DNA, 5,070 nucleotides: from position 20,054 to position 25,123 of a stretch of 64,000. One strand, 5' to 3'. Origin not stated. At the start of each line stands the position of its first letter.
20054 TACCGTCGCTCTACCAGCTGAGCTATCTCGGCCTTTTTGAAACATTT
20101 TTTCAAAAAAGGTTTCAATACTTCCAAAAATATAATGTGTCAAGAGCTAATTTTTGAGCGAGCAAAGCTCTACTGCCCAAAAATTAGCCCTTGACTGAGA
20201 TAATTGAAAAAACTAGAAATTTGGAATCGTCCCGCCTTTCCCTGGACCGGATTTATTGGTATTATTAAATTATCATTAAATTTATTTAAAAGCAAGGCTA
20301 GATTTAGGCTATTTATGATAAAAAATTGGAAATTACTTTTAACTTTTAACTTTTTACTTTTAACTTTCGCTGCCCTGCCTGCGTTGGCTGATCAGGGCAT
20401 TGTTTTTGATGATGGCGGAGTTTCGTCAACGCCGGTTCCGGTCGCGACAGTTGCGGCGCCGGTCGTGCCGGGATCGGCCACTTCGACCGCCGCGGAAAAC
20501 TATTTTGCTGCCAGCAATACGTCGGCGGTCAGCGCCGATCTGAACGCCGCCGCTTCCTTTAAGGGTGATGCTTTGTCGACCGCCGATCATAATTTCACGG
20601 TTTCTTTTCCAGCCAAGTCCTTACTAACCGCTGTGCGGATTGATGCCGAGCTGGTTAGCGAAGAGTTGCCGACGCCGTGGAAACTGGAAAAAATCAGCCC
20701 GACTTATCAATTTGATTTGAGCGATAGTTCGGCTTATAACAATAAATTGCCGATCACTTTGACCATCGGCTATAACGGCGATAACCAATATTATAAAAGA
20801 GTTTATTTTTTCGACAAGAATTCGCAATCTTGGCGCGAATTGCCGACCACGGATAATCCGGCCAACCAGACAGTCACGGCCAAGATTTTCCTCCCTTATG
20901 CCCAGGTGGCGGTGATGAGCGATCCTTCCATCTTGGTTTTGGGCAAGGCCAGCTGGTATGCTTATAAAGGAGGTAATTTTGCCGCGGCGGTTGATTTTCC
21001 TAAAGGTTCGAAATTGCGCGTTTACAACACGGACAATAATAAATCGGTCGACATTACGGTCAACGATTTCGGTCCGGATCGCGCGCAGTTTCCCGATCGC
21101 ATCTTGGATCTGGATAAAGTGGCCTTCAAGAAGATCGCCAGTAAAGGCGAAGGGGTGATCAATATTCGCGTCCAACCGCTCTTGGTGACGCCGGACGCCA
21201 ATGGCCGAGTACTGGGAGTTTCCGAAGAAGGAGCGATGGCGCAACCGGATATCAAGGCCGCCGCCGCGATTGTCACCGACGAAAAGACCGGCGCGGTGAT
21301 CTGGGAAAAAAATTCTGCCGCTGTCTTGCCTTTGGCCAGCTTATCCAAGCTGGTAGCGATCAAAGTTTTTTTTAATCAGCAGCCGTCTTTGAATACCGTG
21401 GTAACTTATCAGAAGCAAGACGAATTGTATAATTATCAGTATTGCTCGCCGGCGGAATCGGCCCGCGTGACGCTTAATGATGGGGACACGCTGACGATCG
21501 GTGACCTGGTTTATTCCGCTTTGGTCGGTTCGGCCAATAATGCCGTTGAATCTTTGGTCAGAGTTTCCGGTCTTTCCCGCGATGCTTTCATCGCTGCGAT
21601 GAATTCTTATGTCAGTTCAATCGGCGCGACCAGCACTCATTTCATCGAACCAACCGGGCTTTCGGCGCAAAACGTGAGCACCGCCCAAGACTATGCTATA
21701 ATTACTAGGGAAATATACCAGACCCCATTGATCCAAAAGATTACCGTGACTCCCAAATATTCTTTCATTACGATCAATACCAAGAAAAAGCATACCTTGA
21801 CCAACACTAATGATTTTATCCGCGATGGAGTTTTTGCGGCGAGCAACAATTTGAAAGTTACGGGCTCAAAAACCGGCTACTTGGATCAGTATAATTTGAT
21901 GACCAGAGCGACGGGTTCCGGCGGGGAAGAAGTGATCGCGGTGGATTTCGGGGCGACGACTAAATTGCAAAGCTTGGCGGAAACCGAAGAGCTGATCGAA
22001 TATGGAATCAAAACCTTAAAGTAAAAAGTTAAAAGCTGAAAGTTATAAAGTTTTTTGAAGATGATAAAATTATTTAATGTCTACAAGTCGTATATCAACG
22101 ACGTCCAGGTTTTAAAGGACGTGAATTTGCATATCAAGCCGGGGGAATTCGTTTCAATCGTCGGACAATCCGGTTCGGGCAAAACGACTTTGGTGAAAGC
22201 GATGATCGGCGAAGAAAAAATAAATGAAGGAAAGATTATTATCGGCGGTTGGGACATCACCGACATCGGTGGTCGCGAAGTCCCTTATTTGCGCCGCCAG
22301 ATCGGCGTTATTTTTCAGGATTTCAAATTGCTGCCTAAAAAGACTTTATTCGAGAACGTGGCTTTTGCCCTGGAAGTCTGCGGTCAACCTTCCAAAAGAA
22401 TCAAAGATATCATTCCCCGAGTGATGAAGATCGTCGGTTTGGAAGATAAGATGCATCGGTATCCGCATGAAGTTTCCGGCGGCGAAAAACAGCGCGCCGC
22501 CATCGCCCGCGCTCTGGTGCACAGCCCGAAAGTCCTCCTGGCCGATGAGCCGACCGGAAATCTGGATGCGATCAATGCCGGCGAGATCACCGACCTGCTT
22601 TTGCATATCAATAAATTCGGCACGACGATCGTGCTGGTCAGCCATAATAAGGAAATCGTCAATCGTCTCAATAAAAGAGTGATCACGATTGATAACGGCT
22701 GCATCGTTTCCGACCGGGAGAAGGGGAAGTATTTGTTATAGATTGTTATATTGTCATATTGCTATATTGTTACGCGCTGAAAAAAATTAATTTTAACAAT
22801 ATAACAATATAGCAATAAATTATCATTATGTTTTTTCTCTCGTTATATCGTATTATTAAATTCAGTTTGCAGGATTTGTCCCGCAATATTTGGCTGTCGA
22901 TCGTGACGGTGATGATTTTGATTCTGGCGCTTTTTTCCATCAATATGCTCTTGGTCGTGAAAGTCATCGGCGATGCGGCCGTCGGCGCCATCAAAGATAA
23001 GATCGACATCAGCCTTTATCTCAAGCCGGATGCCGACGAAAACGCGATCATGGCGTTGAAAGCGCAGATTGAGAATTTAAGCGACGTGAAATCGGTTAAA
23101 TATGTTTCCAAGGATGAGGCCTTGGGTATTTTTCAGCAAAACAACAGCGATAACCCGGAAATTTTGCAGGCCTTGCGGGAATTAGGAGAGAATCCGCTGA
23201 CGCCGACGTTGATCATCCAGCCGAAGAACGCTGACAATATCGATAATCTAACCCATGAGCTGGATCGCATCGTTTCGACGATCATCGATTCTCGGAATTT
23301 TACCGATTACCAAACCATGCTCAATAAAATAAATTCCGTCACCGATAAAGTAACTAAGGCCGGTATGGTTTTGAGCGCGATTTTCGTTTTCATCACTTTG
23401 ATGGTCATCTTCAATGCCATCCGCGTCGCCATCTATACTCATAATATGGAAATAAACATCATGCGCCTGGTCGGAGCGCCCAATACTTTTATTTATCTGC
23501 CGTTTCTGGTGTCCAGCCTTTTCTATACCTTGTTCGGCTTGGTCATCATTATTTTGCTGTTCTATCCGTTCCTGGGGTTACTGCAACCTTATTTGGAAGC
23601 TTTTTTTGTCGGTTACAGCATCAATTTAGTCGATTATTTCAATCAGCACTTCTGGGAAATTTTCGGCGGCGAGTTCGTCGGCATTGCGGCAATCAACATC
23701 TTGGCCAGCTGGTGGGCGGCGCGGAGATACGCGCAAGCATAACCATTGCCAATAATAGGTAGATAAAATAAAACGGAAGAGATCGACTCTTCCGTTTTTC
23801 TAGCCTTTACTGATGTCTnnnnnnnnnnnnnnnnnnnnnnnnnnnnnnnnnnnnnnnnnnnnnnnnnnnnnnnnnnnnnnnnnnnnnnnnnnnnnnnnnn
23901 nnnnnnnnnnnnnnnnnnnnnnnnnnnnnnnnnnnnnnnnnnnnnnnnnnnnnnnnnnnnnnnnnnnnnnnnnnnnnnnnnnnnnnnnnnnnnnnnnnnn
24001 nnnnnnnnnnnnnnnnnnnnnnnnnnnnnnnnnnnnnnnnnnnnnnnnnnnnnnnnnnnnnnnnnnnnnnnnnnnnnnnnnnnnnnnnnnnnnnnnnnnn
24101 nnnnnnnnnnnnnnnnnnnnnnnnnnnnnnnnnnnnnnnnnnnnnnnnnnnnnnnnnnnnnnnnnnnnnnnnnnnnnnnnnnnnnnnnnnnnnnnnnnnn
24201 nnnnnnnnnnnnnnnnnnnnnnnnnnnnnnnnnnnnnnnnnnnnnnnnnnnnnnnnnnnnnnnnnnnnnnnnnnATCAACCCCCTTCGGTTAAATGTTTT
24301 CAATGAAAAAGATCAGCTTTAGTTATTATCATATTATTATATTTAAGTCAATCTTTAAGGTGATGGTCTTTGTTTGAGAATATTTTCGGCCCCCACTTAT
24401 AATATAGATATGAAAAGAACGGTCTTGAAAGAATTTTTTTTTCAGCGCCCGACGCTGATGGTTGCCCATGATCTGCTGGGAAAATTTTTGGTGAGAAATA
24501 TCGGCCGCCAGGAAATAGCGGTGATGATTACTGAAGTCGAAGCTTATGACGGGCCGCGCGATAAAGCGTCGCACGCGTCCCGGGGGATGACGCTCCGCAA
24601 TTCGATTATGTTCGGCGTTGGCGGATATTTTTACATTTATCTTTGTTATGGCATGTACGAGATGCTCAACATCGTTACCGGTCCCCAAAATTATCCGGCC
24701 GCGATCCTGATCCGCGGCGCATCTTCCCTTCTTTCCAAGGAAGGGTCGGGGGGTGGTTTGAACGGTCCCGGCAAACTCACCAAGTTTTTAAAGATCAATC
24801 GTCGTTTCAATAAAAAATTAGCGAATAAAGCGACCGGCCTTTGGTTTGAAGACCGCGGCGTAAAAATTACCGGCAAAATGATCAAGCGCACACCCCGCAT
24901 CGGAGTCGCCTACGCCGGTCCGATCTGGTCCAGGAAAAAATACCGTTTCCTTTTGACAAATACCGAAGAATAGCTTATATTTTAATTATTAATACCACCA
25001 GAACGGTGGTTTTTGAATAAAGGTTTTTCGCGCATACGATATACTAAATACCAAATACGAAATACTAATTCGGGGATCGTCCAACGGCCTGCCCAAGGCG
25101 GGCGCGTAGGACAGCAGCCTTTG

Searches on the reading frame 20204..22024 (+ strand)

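Call 18: search_protein_families(library=pfam, proteins=[window:20204-22024:+])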
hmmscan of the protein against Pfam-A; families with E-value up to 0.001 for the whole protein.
window:20204-22024:+ (606 aa): 3 families
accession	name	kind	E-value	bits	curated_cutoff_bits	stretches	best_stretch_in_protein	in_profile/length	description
PF00768.25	Peptidase_S11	-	6.3e-37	127.7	27.6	1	344-585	4-238/239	D-alanyl-D-alanine carboxypeptidase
PF03330.24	DPBB_1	-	9.1e-10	39.1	28.8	1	261-323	26-83/83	Lytic transglycolase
PF13354.11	Beta-lactamase2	-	9.7e-08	32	22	1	356-510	3-152/214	Beta-lactamase enzyme family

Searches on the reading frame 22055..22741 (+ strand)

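Call 57: search_protein_families(library=pfam, proteins=[window:22055-22741:+], max_evalue=0.0001)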
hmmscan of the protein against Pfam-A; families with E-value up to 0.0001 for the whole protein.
window:22055-22741:+ (228 aa): 2 families
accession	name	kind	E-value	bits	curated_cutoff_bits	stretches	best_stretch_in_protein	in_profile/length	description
PF00005.33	ABC_tran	-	1.5e-36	126.5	25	1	20-167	1-136/137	ABC transporter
PF02463.25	SMC_N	-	1.8e-05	24.7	40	0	23-52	18-49/220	RecF/RecN/SMC N terminal domain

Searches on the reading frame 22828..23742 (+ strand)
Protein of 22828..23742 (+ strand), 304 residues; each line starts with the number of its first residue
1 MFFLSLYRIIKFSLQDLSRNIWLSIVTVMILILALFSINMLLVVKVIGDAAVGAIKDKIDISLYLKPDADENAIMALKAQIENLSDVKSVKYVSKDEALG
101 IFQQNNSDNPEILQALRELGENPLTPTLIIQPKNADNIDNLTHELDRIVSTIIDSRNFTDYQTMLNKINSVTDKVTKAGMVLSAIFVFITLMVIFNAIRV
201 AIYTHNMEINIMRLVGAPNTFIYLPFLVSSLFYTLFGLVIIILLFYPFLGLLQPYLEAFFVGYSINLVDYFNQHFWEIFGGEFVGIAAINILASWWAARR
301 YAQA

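Call 57: search_protein_families(library=pfam, proteins=[window:22828-23742:+], max_evalue=0.0001)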
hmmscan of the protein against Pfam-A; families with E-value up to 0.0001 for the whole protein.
window:22828-23742:+ (304 aa): 2 families
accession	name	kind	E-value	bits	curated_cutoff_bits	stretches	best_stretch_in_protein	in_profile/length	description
PF18075.7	FtsX_ECD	-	1.6e-17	64.3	23.5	1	60-147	2-89/96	FtsX extracellular domain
PF02687.27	FtsX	-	2.7e-11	44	25.5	1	180-302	1-116/120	FtsX-like permease C-terminal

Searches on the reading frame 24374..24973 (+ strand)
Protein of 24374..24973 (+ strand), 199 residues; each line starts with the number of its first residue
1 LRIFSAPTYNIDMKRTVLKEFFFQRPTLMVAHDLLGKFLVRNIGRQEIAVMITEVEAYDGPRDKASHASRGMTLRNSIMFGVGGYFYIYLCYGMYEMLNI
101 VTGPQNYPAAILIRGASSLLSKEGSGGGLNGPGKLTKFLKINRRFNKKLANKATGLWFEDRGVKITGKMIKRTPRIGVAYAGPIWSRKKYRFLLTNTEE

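Call 58: search_protein_families(library=pfam, proteins=[window:24374-24973:+], max_evalue=0.0001)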
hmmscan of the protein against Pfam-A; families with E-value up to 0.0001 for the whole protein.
window:24374-24973:+ (199 aa): 1 family
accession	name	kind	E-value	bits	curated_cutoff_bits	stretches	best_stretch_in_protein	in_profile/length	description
PF02245.21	Pur_DNA_glyco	-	6.9e-47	159.6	27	1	22-196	2-179/181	Methylpurine-DNA glycosylase (MPG)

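Call 66: find_homologous_proteins(query=window:24374-24973:+, max_evalue=1e-30)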
Query window:24374-24973:+ (199 aa): 3594 proteins with E <= 1e-30 among 3847 candidates; the best 120 are listed.
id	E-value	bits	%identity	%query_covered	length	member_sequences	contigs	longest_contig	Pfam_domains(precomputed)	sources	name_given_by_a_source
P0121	2.6e-129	447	100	100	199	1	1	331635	PF02245.22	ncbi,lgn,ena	-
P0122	2.2e-92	326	76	94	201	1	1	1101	PF02245.22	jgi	jgi:DNA-3-methyladenine glycosylase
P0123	3.5e-89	316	72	97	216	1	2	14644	PF02245.22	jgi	jgi:DNA-3-methyladenine glycosylase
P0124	3.2e-88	312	76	91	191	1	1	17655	PF02245.22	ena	-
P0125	4.6e-88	312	70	94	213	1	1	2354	PF02245.22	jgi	jgi:DNA-3-methyladenine glycosylase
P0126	4.1e-85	302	73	94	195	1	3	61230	PF02245.22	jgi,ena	jgi:DNA-3-methyladenine glycosylase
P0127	1.2e-84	301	70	93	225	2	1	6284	PF02245.22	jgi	-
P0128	2.4e-84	300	65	92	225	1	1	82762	PF02245.22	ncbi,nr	ncbi:MAG: DNA-3-methyladenine glycosylase [Patescibacteria group bacterium]|nr:DNA-3-methyladenine g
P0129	5.5e-84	299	76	80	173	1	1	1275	PF02245.22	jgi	jgi:DNA-3-methyladenine glycosylase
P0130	2.5e-83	297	72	92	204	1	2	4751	PF02245.22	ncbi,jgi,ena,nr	ncbi:MAG TPA: DNA-3-methyladenine glycosylase [Candidatus Nanoarchaeia archaeon]|nr:DNA-3-methyladen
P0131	4.8e-82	292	74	93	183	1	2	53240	PF02245.22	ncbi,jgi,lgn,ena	ncbi:MAG: DNA-3-methyladenine glycosylase [Patescibacteria group bacterium]|jgi:DNA-3-methyladenine 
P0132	7.1e-82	292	71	91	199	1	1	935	PF02245.22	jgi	jgi:DNA-3-methyladenine glycosylase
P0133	2.7e-80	287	66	94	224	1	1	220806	PF02245.22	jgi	jgi:DNA-3-methyladenine glycosylase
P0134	2.5e-79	283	70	91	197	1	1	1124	PF02245.22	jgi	jgi:DNA-3-methyladenine glycosylase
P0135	6.1e-78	279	64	94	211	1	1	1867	PF02245.22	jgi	jgi:DNA-3-methyladenine glycosylase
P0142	2.5e-71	257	63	93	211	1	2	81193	PF02245.22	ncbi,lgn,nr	ncbi:MAG: DNA-3-methyladenine glycosylase [Patescibacteria group bacterium]|nr:DNA-3-methyladenine g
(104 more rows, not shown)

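Call 67: find_encoding_contigs(protein=P0131, flank=3000, max_places=1)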
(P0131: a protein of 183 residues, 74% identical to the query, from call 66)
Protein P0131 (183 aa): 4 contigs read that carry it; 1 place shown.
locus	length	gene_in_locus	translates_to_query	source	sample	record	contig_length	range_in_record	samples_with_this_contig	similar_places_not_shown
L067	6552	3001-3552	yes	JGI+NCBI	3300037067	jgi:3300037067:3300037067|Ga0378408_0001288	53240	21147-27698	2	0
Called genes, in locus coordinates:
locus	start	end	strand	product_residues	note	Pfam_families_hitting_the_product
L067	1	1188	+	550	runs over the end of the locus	PF03330:DPBB_1, PF00768:Peptidase_S11, PF13354:Beta-lactamase2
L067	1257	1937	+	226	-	PF00005:ABC_tran, PF13304:AAA_21 (faint)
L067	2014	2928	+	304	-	PF18075:FtsX_ECD, PF02687:FtsX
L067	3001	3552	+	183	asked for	PF02245:Pur_DNA_glyco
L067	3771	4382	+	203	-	PF00334:NDK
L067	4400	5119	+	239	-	PF20772:TACO1_YebC_N, PF01709:Transcrip_reg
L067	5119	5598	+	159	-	PF02075:RuvC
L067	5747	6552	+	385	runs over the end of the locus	PF05066:HARE-HTH (faint), PF04545:Sigma70_r4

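Call 68: find_encoding_contigs(protein=P0128, flank=3000, max_places=1)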
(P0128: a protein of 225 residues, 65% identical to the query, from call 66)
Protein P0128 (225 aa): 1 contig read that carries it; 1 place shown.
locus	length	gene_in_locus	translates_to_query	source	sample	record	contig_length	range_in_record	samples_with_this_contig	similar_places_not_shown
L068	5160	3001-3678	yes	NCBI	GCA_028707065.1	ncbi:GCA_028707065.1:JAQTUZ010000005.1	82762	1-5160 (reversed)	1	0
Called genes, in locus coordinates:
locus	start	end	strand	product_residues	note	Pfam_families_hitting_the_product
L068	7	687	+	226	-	PF00005:ABC_tran, PF13304:AAA_21 (faint)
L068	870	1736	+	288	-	PF18075:FtsX_ECD, PF02687:FtsX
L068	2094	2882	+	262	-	PF01145:Band_7, PF13421:Band_7_1 (weak)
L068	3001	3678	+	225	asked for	PF02245:Pur_DNA_glyco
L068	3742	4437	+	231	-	PF00551:Formyl_trans_N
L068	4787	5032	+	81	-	PF01541:GIY-YIG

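Call 69: find_encoding_contigs(protein=P0142, flank=3000, max_places=1)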
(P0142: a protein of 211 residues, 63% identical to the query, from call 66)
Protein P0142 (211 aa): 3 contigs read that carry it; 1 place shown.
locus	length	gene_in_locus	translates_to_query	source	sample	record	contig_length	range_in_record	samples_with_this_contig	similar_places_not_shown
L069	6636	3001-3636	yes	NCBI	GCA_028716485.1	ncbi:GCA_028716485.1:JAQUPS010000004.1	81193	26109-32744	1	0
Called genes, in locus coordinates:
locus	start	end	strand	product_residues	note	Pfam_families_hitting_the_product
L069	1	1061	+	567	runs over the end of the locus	PF03330:DPBB_1, PF00768:Peptidase_S11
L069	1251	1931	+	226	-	PF02463:SMC_N (faint), PF00005:ABC_tran, PF13304:AAA_21 (faint)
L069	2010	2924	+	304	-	PF18075:FtsX_ECD, PF02687:FtsX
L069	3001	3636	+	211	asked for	PF02245:Pur_DNA_glyco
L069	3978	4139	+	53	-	-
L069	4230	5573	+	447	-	-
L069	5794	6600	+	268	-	PF02673:BacA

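Call 70: find_encoding_contigs(protein=P0124, flank=3000, max_places=1)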
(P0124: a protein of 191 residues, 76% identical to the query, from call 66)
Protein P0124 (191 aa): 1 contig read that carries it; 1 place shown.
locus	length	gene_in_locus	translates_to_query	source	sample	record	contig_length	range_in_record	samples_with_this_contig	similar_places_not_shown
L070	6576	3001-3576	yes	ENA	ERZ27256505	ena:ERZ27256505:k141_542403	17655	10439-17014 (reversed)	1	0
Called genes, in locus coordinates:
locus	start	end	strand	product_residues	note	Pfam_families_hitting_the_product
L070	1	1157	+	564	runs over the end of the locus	PF03330:DPBB_1, PF00768:Peptidase_S11, PF13354:Beta-lactamase2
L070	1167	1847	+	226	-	PF02463:SMC_N (faint), PF00005:ABC_tran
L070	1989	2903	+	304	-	PF18075:FtsX_ECD, PF02687:FtsX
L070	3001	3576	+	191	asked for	PF02245:Pur_DNA_glyco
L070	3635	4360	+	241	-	PF00551:Formyl_trans_N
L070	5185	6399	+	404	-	PF07690:MFS_1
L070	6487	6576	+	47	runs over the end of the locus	-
